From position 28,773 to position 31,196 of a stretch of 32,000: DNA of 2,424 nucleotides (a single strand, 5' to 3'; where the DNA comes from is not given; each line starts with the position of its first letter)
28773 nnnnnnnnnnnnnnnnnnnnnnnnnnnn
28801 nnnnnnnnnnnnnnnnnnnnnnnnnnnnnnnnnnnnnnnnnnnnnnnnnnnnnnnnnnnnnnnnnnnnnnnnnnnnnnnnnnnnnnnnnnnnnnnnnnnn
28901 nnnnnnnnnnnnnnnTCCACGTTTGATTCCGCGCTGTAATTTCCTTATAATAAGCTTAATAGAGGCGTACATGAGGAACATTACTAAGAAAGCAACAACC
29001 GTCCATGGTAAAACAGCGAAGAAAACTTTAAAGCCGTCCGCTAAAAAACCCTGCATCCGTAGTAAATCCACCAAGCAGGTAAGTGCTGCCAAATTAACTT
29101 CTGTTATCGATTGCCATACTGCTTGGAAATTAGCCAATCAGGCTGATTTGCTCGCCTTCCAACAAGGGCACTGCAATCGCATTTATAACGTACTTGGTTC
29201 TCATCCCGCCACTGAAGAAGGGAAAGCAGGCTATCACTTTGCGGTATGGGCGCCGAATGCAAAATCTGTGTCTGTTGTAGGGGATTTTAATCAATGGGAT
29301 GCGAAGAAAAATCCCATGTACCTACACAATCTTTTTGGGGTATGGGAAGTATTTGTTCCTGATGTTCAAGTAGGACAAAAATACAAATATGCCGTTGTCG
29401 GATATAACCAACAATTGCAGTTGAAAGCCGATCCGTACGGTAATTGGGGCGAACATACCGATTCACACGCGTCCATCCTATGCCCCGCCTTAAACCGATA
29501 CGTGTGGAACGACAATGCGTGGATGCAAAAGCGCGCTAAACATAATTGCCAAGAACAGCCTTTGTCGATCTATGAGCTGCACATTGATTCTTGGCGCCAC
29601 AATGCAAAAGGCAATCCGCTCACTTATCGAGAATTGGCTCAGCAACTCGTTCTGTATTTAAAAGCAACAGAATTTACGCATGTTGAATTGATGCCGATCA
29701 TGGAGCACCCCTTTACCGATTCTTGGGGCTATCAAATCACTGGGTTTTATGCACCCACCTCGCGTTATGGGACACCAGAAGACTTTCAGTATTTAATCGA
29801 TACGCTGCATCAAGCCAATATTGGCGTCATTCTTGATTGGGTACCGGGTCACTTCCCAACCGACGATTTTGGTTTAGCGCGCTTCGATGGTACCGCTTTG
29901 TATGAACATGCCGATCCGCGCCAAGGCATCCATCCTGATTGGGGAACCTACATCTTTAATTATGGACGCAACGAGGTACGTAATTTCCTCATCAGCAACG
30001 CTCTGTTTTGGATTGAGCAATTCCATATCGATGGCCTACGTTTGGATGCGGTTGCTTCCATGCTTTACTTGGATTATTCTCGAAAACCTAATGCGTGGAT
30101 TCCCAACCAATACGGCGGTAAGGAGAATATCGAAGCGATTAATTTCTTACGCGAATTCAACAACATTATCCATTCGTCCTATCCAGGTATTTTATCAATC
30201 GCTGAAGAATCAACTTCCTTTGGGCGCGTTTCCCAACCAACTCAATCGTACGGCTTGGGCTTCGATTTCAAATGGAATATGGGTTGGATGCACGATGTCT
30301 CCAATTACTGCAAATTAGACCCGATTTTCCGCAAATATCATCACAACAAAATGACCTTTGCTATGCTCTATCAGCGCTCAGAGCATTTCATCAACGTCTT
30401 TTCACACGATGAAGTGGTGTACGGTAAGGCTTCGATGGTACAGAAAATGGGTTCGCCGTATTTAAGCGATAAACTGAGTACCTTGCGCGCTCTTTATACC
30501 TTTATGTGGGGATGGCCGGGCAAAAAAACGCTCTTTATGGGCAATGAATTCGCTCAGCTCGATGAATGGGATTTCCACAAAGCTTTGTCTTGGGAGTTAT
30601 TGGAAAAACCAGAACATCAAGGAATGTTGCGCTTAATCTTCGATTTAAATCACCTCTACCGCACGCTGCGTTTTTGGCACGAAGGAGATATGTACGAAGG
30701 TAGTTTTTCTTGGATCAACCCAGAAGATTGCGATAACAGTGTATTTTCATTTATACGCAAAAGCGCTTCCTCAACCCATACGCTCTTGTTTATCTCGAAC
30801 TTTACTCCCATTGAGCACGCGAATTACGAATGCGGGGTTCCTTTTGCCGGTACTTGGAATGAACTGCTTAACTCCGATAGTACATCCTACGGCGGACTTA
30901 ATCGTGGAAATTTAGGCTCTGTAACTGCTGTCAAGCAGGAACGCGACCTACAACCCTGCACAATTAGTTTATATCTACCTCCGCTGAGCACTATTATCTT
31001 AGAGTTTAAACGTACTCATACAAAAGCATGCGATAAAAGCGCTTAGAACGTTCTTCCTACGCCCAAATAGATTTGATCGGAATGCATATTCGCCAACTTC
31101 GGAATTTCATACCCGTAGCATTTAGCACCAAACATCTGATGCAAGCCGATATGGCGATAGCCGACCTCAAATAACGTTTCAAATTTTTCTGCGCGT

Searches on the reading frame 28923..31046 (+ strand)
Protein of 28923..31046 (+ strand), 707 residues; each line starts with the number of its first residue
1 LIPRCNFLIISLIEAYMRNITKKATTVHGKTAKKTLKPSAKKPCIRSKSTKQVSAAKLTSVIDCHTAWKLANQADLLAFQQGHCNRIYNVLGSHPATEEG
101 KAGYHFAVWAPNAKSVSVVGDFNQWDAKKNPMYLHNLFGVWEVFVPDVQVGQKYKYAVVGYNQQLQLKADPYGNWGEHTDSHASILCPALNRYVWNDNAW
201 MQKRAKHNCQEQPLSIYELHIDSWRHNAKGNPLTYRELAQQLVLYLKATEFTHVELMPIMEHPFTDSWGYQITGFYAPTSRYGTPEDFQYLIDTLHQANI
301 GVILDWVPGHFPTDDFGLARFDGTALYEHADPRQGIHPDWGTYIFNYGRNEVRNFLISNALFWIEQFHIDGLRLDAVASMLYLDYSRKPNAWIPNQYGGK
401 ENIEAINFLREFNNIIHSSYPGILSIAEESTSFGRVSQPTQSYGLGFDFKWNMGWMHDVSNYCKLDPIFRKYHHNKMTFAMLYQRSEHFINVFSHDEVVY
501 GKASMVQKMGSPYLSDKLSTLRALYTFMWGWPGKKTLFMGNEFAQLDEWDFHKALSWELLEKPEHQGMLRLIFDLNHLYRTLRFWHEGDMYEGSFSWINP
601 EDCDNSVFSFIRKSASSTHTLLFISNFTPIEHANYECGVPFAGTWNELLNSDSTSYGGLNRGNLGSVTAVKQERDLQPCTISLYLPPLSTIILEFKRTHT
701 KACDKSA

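Call 7: search_protein_families(library=pfam, proteins=[window:28923-31046:+], max_evalue=0.01)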
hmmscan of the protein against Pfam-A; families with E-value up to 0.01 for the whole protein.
window:28923-31046:+ (707 aa): 4 families
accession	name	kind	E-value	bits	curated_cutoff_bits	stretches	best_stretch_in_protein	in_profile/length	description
PF02922.24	CBM_48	-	1e-23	83.9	22.4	1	91-173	2-83/83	Carbohydrate-binding module 48 (Isoamylase N-terminal domain)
PF02806.24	Alpha-amylase_C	-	1.3e-21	77.2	21.2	1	597-695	1-94/95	Alpha amylase, C-terminal all-beta domain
PF00128.31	Alpha-amylase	-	2.1e-20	73.8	22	2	244-312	26-93/446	Alpha amylase, catalytic domain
PF22019.2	GlgB_N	-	1.2e-07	32.1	27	1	73-172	2-94/94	alpha-1,4-glucan branching enzyme GlgB, N-terminal domain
